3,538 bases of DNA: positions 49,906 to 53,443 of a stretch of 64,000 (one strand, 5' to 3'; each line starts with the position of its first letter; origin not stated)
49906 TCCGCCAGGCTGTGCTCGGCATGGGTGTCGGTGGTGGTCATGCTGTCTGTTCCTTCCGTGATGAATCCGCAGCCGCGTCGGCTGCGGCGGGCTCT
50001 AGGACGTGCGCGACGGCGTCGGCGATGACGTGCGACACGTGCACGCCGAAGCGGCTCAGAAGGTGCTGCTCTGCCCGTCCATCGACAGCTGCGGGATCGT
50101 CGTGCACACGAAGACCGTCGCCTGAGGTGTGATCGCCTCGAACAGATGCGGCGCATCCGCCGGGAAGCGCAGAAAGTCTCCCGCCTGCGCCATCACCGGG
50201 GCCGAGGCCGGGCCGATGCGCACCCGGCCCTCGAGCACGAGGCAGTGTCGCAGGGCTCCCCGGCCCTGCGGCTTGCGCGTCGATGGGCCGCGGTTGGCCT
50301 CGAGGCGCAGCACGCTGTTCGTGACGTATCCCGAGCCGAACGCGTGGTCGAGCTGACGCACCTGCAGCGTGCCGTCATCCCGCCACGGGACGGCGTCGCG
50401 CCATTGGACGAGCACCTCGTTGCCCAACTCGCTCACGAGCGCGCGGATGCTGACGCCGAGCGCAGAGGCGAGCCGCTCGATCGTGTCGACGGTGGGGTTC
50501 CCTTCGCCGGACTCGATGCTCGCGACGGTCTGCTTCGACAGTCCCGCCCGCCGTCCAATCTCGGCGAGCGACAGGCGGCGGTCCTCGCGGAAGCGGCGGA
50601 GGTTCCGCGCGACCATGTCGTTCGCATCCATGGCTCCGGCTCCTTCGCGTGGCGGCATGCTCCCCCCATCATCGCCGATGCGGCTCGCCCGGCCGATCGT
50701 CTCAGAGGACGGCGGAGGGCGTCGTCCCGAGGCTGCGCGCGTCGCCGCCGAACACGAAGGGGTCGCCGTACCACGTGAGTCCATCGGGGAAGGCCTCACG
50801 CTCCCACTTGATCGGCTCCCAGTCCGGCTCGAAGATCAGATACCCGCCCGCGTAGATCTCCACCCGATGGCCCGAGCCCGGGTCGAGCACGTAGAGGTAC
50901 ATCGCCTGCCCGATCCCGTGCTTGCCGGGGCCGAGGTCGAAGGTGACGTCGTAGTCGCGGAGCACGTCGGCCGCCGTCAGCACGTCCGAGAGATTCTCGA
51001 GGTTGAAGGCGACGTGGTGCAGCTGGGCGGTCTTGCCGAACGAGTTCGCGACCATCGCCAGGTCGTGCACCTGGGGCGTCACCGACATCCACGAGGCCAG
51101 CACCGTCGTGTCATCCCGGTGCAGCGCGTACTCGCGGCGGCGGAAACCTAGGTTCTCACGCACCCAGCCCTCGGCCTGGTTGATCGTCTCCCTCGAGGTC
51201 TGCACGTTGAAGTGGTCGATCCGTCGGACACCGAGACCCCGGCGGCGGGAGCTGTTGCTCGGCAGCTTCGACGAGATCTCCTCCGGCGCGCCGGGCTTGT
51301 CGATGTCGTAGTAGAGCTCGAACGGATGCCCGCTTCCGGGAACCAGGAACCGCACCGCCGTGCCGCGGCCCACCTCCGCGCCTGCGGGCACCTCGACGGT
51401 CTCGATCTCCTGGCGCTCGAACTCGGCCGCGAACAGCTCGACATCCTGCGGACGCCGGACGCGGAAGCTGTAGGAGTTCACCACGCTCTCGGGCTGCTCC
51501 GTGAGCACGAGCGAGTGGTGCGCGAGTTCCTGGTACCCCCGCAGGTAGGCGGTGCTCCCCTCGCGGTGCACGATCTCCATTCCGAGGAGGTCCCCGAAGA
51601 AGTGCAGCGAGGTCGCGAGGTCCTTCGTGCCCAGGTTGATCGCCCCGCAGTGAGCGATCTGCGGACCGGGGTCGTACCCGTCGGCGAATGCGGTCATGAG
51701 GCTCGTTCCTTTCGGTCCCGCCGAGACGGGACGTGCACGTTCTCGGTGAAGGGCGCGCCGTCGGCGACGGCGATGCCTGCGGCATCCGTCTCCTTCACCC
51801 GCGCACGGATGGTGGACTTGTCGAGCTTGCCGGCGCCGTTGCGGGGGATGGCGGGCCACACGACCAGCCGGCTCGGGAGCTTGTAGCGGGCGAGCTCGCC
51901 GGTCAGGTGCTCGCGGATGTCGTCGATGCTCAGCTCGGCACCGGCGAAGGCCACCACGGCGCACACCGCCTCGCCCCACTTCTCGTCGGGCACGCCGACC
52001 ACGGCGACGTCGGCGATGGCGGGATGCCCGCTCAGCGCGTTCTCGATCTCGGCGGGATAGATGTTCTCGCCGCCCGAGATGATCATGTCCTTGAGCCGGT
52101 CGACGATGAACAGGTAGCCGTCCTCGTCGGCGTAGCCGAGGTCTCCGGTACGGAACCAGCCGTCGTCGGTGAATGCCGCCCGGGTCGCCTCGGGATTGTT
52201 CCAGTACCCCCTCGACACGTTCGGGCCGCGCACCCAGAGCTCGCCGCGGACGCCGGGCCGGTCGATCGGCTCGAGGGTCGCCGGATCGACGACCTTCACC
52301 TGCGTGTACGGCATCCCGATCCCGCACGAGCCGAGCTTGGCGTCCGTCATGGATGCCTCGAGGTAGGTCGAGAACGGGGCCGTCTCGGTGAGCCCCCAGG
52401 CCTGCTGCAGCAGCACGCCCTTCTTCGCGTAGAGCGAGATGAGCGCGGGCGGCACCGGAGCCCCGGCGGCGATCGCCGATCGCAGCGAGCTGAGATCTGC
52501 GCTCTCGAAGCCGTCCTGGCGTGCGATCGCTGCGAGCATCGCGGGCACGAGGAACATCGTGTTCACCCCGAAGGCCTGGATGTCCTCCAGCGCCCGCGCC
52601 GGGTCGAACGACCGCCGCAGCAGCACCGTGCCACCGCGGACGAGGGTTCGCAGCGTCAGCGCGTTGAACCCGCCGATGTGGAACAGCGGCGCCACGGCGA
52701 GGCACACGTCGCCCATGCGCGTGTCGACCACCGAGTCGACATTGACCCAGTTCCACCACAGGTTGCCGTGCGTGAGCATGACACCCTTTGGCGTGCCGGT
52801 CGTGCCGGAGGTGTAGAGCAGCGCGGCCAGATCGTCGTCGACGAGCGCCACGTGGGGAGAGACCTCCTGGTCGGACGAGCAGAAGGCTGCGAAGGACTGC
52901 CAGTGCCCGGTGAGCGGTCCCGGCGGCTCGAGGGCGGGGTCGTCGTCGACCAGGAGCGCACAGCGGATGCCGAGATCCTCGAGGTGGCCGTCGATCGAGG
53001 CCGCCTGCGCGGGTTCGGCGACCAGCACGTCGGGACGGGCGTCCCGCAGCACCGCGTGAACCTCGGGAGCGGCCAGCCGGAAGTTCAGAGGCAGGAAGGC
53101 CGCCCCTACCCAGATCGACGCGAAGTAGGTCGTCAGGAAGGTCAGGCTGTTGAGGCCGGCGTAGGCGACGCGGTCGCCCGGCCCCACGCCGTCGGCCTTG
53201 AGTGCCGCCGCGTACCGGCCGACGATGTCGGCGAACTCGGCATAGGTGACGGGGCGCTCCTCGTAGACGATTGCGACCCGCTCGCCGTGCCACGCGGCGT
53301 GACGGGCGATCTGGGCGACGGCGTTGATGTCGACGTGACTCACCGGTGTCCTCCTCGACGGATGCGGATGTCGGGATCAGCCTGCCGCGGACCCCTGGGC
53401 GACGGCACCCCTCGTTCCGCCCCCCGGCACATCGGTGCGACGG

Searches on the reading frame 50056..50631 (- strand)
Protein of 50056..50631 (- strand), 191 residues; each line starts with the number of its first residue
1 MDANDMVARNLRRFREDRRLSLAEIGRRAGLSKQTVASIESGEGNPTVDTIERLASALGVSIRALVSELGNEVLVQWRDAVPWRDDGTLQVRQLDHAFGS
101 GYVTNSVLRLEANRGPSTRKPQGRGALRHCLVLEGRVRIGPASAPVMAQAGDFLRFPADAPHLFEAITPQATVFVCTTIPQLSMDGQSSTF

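Call 46: search_protein_families(library=ncbifam, proteins=[window:50056-50631:-], max_evalue=1)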
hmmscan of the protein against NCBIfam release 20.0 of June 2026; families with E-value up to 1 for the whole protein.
window:50056-50631:- (191 aa): 17 families
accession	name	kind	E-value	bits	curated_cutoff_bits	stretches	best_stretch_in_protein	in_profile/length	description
NF006015.0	PRK08154.1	subfamily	1.8e-09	37.2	204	1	7-70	31-94/314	anaerobic benzoate catabolism transcriptional regulator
NF041951.1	phage_RstR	subfamily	3.4e-08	33.7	80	1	7-69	3-65/108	RstR family transcriptional repressor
TIGR03070.1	couple_hipB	subfamily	3.2e-07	30.2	71.65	1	8-61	4-57/58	type II toxin-antitoxin system Y4mF family antitoxin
NF010465.0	PRK13890.1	equivalog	8.5e-06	25.9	96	1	7-66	6-65/121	conjugal transfer protein TrbA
NF003162.0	PRK04140.1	equivalog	0.00012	21.3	263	1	9-63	129-183/317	transcriptional regulator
TIGR00270.2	TIGR00270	equivalog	0.00027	20.8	110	1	9-68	78-137/159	multiprotein bridging factor aMBF1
NF007408.0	PRK09943.1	equivalog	0.00052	19.6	211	1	7-69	8-70/185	HTH-type transcriptional regulator PuuR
TIGR02684.1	dnstrm_HI1420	hypoth_equivalog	0.00071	19.7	53.7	1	21-64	45-88/89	addiction module antidote protein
NF046032.1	TransRegSlrRBacil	equivalog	0.0021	18.2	250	1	6-66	1-62/149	HTH-type transcriptional regulator SlrR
NF047948.1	male_kill_WMK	equivalog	0.0045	16.5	300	1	7-67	6-66/300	WO male-killing family protein Wmk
NF007257.0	PRK09706.1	subfamily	0.0072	16.1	101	1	4-61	3-60/135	transcriptional repressor DicA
NF053720.1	NsdA_fam_reg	subfamily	0.013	15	75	1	11-99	21-103/432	NsdA family TPR-like regulatory protein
TIGR02612.1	mob_myst_A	hypoth_equivalog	0.015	15.2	122.6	1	11-61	30-82/150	mobile mystery protein A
NF038139.1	Reg_Aceta_RamB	equivalog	0.031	12.9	700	1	7-81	3-77/465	acetate metabolism transcriptional regulator RamB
TIGR02147.1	Fsuc_second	paralog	0.12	11.8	50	1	15-60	23-69/272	TIGR02147 family protein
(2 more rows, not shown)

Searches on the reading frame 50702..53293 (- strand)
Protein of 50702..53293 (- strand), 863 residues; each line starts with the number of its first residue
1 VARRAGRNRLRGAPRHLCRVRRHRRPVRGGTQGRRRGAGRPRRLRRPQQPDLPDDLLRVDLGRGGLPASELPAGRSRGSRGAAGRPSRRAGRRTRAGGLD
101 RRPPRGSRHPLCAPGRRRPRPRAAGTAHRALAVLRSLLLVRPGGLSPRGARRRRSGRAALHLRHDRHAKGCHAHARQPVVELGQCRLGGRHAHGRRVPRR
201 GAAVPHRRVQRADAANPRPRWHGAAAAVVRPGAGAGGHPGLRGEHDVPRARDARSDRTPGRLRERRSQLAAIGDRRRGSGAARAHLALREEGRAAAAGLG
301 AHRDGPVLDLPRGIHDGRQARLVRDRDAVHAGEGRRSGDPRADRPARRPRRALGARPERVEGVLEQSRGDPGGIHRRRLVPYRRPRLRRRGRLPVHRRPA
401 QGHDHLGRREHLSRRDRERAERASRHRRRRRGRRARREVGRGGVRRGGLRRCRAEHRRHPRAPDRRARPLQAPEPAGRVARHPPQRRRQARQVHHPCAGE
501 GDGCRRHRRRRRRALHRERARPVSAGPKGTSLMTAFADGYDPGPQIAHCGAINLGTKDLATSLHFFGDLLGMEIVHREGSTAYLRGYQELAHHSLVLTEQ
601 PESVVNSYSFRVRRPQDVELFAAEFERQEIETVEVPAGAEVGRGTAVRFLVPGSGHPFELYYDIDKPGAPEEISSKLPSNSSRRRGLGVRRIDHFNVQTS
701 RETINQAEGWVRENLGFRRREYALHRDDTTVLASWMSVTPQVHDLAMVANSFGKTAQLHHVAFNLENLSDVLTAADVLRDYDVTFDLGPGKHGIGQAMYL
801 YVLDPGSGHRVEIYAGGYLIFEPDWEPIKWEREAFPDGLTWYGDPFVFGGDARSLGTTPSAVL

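Call 4: search_protein_families(library=ncbifam, proteins=[window:50702-53293:-], max_evalue=0.01)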
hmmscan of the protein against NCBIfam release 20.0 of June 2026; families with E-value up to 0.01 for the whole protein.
window:50702-53293:- (863 aa): 9 families
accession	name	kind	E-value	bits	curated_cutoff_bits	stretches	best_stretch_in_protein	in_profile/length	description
TIGR03211.1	catechol_2_3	equivalog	1.7e-76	257.4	320.2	1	546-844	2-292/303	catechol 2,3-dioxygenase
TIGR02295.1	HpaD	equivalog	3.6e-66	223.4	321.4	1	546-844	2-287/298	3,4-dihydroxyphenylacetate 2,3-dioxygenase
TIGR03213.1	23dbph12diox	equivalog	1.4e-13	51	366.45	1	548-828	3-275/287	biphenyl-2,3-diol 1,2-dioxygenase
NF000496.2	Fos_GSH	equivalog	7.9e-05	22.8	180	0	552-659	8-113/136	fosfomycin resistance glutathione transferase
NF000125.1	498180014_fosA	hypoth_equivalog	0.00034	20.8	250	1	554-653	11-110/129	Fos family putative thiol transferase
NF000494.1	FosF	exception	0.0029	17.6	280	0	551-631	7-85/132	fosfomycin resistance glutathione transferase FosF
NF000495.1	FosK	exception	0.0057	16.5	280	0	551-623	7-78/132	fosfomycin resistance glutathione transferase FosK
NF000221.4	FosA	exception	0.0064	16.4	250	0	552-660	8-114/137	FosA family fosfomycin resistance glutathione transferase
NF045631.1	exdiol_diox_HsaC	equivalog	0.0077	15.4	450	0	725-825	180-277/296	iron-dependent extradiol dioxygenase HsaC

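Call 5: search_protein_families(library=pfam, proteins=[window:50702-53293:-], max_evalue=0.01)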
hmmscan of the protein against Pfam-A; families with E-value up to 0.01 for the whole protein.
window:50702-53293:- (863 aa): 2 families
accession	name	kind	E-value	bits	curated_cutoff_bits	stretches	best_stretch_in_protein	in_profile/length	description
PF00903.31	Glyoxalase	-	7.2e-19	68.8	20.6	2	692-813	2-121/121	Glyoxalase/Bleomycin resistance protein/Dioxygenase superfamily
PF22247.2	Diox-like_N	-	4.7e-08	33.5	27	1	608-661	4-56/60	Catechol 2,3-dioxygenase-like N-terminal domain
